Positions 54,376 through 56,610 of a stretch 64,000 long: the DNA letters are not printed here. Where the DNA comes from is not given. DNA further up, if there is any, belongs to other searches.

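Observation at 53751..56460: Low-GC two-gene operon: GmrSD-like DUF262/DUF1524 enzyme translationally coupled to an AlbA_2/Schlafen-like protein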

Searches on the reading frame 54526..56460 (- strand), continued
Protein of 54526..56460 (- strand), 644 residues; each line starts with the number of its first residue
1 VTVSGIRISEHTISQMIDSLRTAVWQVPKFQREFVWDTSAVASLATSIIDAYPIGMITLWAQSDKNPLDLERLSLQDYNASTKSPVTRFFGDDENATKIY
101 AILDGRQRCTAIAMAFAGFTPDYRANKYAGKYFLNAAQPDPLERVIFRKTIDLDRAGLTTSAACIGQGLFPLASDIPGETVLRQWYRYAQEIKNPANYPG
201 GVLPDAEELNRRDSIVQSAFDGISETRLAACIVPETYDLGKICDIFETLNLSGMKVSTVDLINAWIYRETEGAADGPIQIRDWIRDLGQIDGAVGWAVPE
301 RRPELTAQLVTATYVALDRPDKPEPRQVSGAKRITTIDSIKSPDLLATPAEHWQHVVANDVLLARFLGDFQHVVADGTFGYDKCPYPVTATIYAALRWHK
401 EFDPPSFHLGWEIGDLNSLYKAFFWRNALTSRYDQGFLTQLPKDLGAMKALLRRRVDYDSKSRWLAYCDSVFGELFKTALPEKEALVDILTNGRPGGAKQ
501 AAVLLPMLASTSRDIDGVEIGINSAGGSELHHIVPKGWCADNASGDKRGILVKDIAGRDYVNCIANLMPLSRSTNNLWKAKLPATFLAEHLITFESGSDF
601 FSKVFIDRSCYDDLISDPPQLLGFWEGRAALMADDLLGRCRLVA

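Call 49: fold_search(model_id=the predicted structure, library=pdb)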
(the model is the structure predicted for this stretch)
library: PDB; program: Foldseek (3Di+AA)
matches with E <= 10: 86; with E <= 0.001: 6
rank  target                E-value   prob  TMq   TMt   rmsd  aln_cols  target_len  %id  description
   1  7p9k_A                1.2e-14  1.00  0.39  0.42  14.7       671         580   16  BrxU, GmrSD-family Type IV restriction enzyme (released 2021-12-08)
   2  7p9m_B                6.4e-13  1.00  0.38  0.42  14.6       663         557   15  BrxU, GmrSD-family Type IV restriction enzyme (released 2021-12-08)
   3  7p9m_A                1.3e-12  1.00  0.34  0.39  16.7       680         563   14  BrxU, GmrSD-family Type IV restriction enzyme (released 2021-12-08)
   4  7drr_A                2.6e-05  1.00  0.24  0.21  21.1       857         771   11  Structure of SspE-R100A protein (released 2022-06-29)
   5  7drs_A                4.6e-05  0.99  0.19  0.17  20.7       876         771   11  Structure of SspE_40224 (released 2022-06-29)
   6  9jfl_A                1.8e-04  1.00  0.28  0.29  16.5       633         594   11  Molecular basis of the phosphorothioation-sensing antiphage defence system DndBCDE-DndI (released 2024-12-11)
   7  9nnc_A                4.6e-01  0.03  0.07  0.08  24.7       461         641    9  Cryo-EM structure of Serendipita indica sulfate transporter SiSulT in oxlate bound state (released 2026-03-11)
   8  9ko9_A                6.2e-01  0.05  0.09  0.05  27.1       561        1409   11  Cryo-EM structure of PsCas9-sgRNA binary complex (released 2025-07-30)
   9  7tc0_A                9.8e-01  0.06  0.09  0.04  28.0       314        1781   12  The structure of human ABCA1 in digitonin (released 2022-01-26)
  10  6sdk_A                1.0e+00  0.80  0.09  0.28   3.5       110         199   14  Crystal structure of bacterial ParB dimer bound to CDP (released 2019-10-23)
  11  9u9f_A                1.0e+00  0.03  0.07  0.08  24.1       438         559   13  Cryo-EM structure of Oryza sativa phosphate transporter SPDT (released 2025-10-22)
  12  9ngz_A                1.2e+00  0.02  0.07  0.07  24.7       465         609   10  Cryo-EM structure of Serendipita indica sulfate transporter SiSulT in Apo state (released 2026-03-11)
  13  8zpz                  1.3e+00  0.02  0.06  0.04  30.4       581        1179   10  Structure of the wild-type Arabidopsis ABCB1 in the brassinolide-bound state (released 2025-03-12)
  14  8t41                  1.5e+00  0.02  0.09  0.07  25.1       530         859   12  Crystal structure of aminopeptidase N from Mycobacterium tuberculosis (released 2024-04-17)
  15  6sdk_B                2.0e+00  0.08  0.10  0.28  19.2       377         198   11  Crystal structure of bacterial ParB dimer bound to CDP (released 2019-10-23)
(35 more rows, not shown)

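Call 55: find_encoding_contigs(protein=P0047, flank=3000, max_places=1)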
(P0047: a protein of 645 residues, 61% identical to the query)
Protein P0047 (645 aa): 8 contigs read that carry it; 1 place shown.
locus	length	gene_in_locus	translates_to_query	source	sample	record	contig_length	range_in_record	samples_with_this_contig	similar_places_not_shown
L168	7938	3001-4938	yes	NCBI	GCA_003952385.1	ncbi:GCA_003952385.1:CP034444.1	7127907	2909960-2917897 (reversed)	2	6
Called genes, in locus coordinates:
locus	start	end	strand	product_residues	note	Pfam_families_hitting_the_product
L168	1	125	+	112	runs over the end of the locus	-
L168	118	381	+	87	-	PF14076:DUF4258 (weak)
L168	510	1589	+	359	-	-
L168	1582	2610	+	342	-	PF02899:Phage_int_SAM_1 (faint), PF00589:Phage_integrase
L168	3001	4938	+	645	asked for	PF03235:GmrSD_N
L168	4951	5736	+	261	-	PF04326:SLFN_AlbA_2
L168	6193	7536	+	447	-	PF02463:SMC_N, PF11398:DUF2813 (faint), PF13175:AAA_15, PF13476:AAA_23, PF13304:AAA_21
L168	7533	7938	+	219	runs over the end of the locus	PF14103:DUF4276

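Call 56: find_encoding_contigs(protein=P0052, flank=3000, max_places=1)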
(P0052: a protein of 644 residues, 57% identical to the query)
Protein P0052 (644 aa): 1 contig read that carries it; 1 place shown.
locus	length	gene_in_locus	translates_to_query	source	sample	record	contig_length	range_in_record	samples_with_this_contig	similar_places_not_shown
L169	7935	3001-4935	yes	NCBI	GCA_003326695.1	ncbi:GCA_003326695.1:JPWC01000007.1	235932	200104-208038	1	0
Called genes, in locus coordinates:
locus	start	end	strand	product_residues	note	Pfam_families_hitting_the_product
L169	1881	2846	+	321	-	PF03462:PCRF, PF00472:RF-1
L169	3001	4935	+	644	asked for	PF03235:GmrSD_N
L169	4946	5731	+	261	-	PF04326:SLFN_AlbA_2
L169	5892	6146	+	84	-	-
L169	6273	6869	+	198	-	PF00383:dCMP_cyt_deam_1, PF14437:MafB19-deam (weak)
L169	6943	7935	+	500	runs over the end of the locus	PF02805:Ada_Zn_binding, PF00730:HhH-GPD (faint), PF12833:HTH_18, PF00165:HTH_AraC (weak), PF06029:AlkA_N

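Call 57: find_encoding_contigs(protein=P0063, flank=3000, max_places=1)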
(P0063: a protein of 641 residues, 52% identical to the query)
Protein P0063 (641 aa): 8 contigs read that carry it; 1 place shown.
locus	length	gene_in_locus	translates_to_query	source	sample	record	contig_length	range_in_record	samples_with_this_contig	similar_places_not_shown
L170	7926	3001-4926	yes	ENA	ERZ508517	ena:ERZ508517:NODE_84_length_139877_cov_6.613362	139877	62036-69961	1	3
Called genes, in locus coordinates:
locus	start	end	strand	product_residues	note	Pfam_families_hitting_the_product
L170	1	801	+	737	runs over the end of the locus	PF00990:GGDEF, PF00563:EAL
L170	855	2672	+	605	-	PF00009:GTP_EFTU, PF00071:Ras (weak), PF03144:GTP_EFTU_D2, PF14492:EFG_III (weak), PF00679:EFG_C, PF06421:LepA_C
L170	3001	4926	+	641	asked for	PF03235:GmrSD_N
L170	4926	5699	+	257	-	PF04326:SLFN_AlbA_2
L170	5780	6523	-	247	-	-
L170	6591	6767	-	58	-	PF04964:Flp_Fap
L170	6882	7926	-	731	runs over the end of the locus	-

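Call 58: find_encoding_contigs(protein=P0102, flank=3000, max_places=1)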
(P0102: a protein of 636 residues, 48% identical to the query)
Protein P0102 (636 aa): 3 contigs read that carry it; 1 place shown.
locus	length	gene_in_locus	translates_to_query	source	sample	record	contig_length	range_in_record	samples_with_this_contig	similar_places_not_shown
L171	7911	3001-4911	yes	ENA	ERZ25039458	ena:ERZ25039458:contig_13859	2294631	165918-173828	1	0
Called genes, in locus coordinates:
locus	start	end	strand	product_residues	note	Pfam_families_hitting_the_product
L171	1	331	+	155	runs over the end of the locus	-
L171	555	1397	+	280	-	-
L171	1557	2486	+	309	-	PF00532:Peripla_BP_1, PF13407:Peripla_BP_4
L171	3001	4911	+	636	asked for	PF03235:GmrSD_N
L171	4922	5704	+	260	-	PF04326:SLFN_AlbA_2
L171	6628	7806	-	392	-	PF27233:MJ0711_N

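Call 59: find_encoding_contigs(protein=P0125, flank=3000, max_places=1)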
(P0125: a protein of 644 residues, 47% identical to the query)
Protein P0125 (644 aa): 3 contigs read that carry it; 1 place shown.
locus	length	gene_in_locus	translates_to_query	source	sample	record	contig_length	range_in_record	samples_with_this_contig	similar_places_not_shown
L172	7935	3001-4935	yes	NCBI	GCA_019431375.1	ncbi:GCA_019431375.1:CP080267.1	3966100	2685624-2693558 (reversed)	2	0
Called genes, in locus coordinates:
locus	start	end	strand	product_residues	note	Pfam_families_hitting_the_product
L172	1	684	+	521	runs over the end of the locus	PF13522:GATase_6, PF13537:GATase_7, PF01380:SIS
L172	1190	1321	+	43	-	PF09855:Zn_ribbon_13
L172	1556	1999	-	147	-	-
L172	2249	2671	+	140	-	PF06271:RDD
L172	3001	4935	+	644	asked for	PF03235:GmrSD_N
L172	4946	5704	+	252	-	PF04326:SLFN_AlbA_2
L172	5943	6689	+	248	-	PF03055:RPE65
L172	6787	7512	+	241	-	-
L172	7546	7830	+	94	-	-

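Call 88: list_cluster_members(proteins=[L168:4951-5736:+, L172:4946-5704:+, L169:4946-5731:+, P0003, P0012, P0016, P0020, window:53751-54524:-])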
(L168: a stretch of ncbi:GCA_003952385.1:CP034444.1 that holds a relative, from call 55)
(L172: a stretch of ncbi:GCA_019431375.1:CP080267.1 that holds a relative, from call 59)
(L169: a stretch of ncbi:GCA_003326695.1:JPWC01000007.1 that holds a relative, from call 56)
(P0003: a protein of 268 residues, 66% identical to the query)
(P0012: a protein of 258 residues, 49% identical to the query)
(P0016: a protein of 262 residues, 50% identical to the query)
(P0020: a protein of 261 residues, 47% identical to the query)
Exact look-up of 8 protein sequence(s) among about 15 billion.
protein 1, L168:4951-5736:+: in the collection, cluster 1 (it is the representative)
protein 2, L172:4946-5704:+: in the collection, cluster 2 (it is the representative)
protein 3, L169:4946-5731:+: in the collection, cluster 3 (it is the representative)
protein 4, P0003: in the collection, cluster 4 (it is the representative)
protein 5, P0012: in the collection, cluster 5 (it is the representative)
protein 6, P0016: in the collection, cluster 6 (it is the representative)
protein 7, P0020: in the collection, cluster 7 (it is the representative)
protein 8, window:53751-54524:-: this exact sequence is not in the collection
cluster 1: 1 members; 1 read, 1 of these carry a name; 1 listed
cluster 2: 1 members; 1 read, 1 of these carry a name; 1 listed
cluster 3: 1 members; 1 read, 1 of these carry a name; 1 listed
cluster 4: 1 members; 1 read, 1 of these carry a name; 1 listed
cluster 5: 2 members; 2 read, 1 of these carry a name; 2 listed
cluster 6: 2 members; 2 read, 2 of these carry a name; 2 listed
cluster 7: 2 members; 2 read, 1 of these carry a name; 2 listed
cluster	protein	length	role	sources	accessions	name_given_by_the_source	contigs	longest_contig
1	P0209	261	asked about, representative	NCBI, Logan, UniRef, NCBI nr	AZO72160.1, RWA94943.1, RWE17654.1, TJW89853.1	MAG: ATP-binding protein [Mesorhizobium sp.] | AlbA family DNA-binding domain-containing protein n=1 Tax=unclassified Mesorhizobium ... | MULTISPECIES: ATP-binding protein [unclassified Mesorhizobium]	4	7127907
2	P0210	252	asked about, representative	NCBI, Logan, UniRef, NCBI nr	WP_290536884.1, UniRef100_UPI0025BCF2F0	ATP-binding protein [Alcanivorax sp.] | AlbA family DNA-binding domain-containing protein n=1 Tax=Alcanivorax sp. TaxID=1872427 ...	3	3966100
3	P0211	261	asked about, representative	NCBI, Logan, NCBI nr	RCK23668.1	hypothetical protein TH8_14835 [Thalassospira profundimaris]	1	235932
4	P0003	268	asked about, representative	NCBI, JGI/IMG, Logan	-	hypothetical protein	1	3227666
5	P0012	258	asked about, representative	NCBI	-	-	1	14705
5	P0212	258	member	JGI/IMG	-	hypothetical protein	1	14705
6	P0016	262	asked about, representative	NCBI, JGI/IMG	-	hypothetical protein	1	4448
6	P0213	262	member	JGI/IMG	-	hypothetical protein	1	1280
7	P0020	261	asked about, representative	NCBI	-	-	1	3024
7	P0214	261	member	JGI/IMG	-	hypothetical protein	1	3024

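Call 94: find_encoding_contigs(protein=P0059, flank=6000, max_places=1)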
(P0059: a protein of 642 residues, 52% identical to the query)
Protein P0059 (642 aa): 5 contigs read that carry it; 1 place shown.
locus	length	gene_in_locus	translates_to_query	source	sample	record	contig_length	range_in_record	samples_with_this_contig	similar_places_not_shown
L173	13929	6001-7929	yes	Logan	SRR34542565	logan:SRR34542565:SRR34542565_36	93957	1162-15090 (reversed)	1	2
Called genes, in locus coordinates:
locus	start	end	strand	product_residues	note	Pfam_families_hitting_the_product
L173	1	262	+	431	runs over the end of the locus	PF02878:PGM_PMM_I, PF02879:PGM_PMM_II, PF02880:PGM_PMM_III, PF00408:PGM_PMM_IV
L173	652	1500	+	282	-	PF13505:OMP_b-brl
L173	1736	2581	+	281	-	PF13505:OMP_b-brl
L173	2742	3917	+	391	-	-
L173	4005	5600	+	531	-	PF00389:2-Hacid_dh, PF02826:2-Hacid_dh_C, PF19304:PGDH_inter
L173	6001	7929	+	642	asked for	PF03235:GmrSD_N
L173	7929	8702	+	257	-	PF04326:SLFN_AlbA_2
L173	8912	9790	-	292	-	PF00892:EamA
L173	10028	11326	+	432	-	PF00709:Adenylsucc_synt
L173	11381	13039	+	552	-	-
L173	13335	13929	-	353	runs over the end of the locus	PF10023:Aminopep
